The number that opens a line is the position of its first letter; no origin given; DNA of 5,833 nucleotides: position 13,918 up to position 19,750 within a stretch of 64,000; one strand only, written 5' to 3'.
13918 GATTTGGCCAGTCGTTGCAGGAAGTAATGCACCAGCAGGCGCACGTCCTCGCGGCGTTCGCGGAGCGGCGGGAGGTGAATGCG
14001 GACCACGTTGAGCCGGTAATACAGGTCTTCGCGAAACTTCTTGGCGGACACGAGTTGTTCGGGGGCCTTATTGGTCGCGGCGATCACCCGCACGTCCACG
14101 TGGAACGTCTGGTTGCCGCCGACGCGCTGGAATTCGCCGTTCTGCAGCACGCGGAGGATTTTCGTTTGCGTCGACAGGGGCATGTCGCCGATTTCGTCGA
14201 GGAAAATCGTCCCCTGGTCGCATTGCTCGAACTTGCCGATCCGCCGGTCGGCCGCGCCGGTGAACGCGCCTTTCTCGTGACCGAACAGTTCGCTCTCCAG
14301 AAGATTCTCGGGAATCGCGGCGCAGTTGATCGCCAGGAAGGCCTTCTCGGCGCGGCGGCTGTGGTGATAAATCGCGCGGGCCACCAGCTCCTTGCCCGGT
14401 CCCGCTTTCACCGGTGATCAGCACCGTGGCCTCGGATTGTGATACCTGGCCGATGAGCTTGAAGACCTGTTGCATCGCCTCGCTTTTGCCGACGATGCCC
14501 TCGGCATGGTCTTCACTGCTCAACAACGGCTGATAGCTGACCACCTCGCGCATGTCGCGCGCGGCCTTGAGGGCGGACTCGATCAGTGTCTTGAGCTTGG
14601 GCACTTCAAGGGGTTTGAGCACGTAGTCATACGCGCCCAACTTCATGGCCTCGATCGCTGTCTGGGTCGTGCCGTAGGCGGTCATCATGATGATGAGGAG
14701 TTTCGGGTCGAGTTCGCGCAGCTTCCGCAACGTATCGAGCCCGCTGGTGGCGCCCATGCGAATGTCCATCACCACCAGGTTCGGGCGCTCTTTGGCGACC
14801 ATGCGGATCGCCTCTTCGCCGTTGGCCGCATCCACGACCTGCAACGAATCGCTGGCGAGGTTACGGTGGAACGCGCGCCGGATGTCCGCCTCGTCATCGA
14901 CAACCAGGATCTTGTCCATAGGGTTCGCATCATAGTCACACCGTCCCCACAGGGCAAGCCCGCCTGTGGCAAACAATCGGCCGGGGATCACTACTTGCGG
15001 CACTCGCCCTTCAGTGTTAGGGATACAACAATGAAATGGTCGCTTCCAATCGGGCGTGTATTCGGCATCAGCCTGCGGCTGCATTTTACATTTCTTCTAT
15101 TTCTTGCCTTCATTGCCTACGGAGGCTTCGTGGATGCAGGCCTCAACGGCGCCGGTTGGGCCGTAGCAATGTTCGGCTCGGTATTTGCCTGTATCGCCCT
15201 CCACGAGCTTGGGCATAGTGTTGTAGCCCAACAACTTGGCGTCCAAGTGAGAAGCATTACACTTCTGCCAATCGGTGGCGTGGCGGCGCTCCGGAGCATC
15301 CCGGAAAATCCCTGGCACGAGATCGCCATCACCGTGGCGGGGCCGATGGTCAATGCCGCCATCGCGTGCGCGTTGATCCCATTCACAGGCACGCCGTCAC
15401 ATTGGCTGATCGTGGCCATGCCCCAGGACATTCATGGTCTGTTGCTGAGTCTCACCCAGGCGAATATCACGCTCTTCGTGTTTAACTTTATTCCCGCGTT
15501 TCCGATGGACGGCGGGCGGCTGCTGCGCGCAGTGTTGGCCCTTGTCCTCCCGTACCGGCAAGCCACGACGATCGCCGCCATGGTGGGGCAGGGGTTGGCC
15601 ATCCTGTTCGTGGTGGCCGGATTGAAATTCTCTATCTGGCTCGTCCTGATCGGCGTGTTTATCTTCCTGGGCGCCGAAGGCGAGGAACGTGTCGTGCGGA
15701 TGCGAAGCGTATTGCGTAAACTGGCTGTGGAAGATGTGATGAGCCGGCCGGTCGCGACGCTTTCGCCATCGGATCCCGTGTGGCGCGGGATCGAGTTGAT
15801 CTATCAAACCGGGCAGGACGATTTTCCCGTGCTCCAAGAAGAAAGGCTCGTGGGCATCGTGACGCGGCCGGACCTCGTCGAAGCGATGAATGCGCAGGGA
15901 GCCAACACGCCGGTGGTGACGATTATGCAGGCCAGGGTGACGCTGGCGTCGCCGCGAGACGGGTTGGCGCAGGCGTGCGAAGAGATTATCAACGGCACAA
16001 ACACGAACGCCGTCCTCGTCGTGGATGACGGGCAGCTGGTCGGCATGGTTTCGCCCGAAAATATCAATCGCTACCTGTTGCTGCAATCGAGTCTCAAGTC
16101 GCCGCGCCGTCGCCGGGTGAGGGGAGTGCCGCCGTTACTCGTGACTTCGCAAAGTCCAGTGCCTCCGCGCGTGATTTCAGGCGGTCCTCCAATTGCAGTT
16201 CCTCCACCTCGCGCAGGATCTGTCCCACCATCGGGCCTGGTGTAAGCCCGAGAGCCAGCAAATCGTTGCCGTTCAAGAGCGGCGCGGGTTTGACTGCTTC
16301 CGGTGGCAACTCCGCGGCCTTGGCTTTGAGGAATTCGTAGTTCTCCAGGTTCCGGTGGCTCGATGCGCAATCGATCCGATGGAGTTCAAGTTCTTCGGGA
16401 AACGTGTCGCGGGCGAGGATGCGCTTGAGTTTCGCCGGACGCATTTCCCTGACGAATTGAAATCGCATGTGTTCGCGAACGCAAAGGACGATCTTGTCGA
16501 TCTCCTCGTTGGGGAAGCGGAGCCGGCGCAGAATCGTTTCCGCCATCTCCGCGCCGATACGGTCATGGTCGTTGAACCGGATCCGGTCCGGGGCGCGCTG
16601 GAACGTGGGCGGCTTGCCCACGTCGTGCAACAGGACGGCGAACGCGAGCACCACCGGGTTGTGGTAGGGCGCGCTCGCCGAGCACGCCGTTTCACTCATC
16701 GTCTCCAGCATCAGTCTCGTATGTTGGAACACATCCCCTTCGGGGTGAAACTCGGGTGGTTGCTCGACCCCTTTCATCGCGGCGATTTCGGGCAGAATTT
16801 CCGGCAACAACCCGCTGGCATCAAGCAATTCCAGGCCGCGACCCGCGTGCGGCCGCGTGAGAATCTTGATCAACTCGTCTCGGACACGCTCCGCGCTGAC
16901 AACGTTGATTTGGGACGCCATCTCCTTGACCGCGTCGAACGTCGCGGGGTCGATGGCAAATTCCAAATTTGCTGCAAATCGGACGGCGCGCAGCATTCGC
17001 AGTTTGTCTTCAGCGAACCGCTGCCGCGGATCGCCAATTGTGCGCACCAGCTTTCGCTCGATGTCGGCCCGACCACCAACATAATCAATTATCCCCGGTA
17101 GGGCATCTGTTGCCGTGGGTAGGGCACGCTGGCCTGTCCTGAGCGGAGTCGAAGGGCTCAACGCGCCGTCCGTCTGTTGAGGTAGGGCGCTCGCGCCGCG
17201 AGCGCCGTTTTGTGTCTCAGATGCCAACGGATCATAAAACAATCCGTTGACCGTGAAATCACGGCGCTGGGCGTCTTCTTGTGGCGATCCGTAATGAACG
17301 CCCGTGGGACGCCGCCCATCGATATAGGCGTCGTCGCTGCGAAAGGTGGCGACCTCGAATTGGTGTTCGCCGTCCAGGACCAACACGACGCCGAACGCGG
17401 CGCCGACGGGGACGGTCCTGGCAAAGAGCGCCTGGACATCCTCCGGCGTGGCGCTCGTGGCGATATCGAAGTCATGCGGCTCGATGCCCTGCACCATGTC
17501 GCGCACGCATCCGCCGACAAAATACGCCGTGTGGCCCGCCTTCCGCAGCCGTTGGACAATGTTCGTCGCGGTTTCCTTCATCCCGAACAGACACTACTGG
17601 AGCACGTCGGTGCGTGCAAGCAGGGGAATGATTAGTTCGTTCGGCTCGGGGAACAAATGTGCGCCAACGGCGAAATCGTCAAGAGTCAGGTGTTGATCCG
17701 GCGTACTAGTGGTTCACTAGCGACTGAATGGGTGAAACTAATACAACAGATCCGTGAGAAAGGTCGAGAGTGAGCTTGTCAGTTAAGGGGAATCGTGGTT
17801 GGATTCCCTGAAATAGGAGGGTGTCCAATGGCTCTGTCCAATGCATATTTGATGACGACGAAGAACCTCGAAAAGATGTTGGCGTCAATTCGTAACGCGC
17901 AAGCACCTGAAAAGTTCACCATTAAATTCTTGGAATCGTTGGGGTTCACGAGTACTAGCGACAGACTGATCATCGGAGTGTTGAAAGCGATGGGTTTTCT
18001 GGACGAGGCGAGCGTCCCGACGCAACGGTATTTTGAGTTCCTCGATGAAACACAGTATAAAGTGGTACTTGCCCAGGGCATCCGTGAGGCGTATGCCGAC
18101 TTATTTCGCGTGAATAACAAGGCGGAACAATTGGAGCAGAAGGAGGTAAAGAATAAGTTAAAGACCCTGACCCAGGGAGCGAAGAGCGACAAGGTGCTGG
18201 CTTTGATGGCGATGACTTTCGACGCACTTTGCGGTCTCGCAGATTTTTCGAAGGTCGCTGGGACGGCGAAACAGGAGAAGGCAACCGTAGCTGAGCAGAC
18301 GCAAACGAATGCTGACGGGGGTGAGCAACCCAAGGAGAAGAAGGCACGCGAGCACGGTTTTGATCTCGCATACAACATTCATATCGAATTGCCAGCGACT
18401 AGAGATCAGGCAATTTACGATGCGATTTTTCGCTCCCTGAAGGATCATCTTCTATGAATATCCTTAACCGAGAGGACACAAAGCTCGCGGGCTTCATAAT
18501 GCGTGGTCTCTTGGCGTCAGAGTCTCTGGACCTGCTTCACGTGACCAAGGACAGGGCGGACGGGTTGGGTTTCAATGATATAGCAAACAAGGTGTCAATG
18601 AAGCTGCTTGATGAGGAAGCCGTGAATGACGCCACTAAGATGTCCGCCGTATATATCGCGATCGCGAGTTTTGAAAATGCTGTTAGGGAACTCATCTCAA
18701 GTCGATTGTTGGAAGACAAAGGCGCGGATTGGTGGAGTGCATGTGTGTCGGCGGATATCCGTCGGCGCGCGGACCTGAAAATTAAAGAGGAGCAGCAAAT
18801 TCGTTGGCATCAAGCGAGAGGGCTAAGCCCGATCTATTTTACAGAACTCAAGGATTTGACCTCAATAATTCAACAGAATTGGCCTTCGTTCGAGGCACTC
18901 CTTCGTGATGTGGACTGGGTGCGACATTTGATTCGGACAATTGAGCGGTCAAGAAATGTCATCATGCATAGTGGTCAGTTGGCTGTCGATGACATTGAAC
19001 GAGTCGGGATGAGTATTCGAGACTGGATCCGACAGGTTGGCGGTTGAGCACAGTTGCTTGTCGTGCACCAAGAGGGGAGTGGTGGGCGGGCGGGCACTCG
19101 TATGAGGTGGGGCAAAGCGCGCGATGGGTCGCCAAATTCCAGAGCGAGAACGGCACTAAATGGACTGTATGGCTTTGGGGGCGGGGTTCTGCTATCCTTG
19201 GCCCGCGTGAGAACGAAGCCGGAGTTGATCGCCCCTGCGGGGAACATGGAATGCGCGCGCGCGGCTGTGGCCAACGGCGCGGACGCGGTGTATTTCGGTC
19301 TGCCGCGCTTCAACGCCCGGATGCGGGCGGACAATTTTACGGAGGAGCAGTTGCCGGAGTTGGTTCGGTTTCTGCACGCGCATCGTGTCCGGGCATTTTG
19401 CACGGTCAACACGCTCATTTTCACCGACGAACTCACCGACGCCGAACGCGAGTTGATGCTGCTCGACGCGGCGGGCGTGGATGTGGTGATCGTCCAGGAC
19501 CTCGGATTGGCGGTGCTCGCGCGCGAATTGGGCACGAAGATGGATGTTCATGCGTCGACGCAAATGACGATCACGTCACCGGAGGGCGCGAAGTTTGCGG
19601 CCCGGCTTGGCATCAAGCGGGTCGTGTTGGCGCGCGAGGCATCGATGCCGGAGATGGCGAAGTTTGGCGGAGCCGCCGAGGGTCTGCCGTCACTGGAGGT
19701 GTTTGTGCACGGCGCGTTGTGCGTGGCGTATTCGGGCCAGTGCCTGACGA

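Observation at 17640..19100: AT-richer two-gene cassette: DUF5343-like protein plus Swt1-like HEPN protein (candidate undescribed RNase toxin / defence module)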

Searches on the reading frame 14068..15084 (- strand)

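Call 49: search_protein_families(library=pfam, proteins=[window:14068-15084:-], max_evalue=0.0001)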
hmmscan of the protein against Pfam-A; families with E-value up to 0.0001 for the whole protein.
window:14068-15084:- (338 aa): 2 families
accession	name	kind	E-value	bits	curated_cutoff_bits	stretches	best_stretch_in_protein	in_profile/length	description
PF00072.30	Response_reg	-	2.5e-29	102.1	30.2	1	59-168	1-110/111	Response regulator receiver domain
PF00158.32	Sigma54_activat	-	1e-05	25.7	20.2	1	197-231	1-35/168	Sigma-54 interaction domain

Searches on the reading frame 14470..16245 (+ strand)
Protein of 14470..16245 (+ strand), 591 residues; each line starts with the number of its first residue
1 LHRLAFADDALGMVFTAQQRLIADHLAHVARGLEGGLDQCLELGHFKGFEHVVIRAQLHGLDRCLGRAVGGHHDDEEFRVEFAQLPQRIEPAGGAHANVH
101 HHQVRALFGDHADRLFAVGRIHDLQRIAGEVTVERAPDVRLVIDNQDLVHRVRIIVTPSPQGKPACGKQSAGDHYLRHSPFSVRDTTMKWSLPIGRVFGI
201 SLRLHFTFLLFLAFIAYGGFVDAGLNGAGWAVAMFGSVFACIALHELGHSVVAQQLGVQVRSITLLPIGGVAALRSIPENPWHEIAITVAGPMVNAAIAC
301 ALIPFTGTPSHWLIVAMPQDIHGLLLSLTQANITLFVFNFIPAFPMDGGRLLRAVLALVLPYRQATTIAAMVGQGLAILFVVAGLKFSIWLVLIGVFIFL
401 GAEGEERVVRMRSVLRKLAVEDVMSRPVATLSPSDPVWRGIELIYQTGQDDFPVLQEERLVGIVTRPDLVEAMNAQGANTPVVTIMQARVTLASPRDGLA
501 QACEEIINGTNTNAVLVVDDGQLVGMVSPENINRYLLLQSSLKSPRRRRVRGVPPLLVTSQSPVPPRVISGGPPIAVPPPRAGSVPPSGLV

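Call 49: search_protein_families(library=pfam, proteins=[window:14470-16245:+], max_evalue=0.0001)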
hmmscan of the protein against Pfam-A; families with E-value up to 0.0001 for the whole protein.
window:14470-16245:+ (591 aa): 2 families
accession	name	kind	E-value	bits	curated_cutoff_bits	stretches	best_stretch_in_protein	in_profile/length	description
PF02163.28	Peptidase_M50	-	2.4e-18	66.7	27.2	2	237-304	5-98/221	Peptidase family M50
PF00571.33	CBS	-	9.9e-18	64.7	24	1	420-473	1-55/57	CBS domain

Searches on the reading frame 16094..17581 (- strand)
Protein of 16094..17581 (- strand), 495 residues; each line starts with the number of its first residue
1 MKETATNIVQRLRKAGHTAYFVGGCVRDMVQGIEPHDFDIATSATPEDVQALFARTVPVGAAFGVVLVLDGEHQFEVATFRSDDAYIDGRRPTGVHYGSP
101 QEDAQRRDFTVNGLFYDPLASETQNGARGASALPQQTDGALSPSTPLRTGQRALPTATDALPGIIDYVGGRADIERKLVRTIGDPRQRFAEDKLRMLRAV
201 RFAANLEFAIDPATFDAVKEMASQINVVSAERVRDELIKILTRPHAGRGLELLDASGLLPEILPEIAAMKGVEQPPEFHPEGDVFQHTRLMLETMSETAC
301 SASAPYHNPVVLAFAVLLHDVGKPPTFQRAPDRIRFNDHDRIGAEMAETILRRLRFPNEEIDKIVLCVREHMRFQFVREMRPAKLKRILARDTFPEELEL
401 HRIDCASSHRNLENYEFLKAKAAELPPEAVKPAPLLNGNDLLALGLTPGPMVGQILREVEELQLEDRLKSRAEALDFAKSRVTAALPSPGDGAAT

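Call 49: search_protein_families(library=pfam, proteins=[window:16094-17581:-], max_evalue=0.0001)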
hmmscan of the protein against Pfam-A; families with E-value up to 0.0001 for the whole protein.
window:16094-17581:- (495 aa): 4 families
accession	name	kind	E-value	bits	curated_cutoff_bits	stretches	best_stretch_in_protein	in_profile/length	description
PF01743.26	PolyA_pol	-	5.4e-33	114.5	23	1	19-135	1-122/126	Poly A polymerase head domain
PF12627.12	PolyA_pol_RNAbd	-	4.7e-20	71.6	22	1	208-268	2-62/64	Probable RNA and SrmB- binding site of polymerase A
PF01966.28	HD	-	1.8e-09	38.3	22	1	284-373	1-90/116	HD domain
PF13735.12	tRNA_NucTran2_2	-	3.6e-08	33.9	27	1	345-475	22-145/149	tRNA nucleotidyltransferase domain 2 putative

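Call 51: find_related_loci(query=window:16094-17578:-, collection=metagenome_contigs, flank=6000)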
Query window:16094-17578:- (494 aa) in metagenome_contigs; peptide patterns used: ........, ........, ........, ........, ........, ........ (x = any residue, [..] = any of these).
600 stretches matched a pattern (row limit reached: there are more); 71 encode a relative of the query (tblastn E <= 1e-3); 71 distinct loci.
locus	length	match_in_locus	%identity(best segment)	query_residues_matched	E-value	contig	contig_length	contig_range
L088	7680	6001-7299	61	1-484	0e+0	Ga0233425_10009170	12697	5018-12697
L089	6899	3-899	86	209-494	2e-163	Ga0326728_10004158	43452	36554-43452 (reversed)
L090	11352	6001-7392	49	1-478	5e-148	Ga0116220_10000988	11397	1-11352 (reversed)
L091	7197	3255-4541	51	4-483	5e-145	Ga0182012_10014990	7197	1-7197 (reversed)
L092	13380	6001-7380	48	1-478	2e-143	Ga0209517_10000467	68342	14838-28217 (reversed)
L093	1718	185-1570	48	1-476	2e-155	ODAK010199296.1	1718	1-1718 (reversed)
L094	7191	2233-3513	50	1-473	1e-142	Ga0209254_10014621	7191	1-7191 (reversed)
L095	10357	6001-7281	50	4-476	5e-141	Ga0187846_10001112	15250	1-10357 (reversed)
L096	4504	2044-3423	47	1-480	1e-143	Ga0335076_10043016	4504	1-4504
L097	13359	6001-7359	49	1-478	4e-141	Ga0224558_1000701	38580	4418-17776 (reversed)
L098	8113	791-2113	49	1-491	1e-140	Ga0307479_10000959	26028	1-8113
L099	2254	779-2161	47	1-478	5e-149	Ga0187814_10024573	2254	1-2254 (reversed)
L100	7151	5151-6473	48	1-476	7e-140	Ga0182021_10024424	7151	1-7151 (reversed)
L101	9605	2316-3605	50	1-476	3e-139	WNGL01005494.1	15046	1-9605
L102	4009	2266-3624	47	1-476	1e-142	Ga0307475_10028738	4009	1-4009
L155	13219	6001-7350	74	1-474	0e+0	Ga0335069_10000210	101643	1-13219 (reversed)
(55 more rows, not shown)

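Call 75: find_encoding_contigs(protein=window:16094-17581:-, flank=3000, max_places=3)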
Protein window:16094-17581:- (495 aa): no gene with exactly this product is on record in the collection.

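Call 90: search_protein_families(library=padloc, alignment_id=A6, max_evalue=0.00001)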
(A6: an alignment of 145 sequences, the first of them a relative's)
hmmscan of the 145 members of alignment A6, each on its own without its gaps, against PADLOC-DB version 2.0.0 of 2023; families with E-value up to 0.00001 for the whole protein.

A. member 1, L140:1524-2108:- (195 aa): 0 families

B. families by the number of members that match (of 145 scanned): 49 families (the first 25 are shown)
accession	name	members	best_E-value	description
PDLC02506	BrxL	12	1.7e-17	BrxL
PDLC03838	DolB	12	2.3e-11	-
PDLC04232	IetA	11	5.8e-08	-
PDLC04833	PDC-S03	4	8.9e-20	-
PDLC04832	PDC-S03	4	2.1e-16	-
PDLC04834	PDC-S03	4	1.3e-11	-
PDLC04835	PDC-S03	4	3e-09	-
PDLC02195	IetA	2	2.5e-06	-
PDLC04060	PD-T4-6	1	8.8e-90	-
PDLC04042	PD-T4-6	1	2.1e-89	-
PDLC04061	PD-T4-6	1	8e-87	-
PDLC04053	PD-T4-6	1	7.1e-83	-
PDLC04043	PD-T4-6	1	1.4e-82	-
PDLC04052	PD-T4-6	1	1.1e-79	-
PDLC04057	PD-T4-6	1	1.8e-74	-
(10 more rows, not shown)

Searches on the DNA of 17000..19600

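Call 38: search_rna_families(source=window, start=17000, end=19600, threshold=evalue, max_evalue=1)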
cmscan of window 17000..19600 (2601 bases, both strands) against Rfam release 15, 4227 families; matches with E-value up to 1: 1.
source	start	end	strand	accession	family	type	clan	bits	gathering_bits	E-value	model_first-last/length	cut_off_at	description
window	17342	17441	+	RF01729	Termite-flg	Cis-reg;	-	22.7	40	0.45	1-106/106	no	Termite-flg RNA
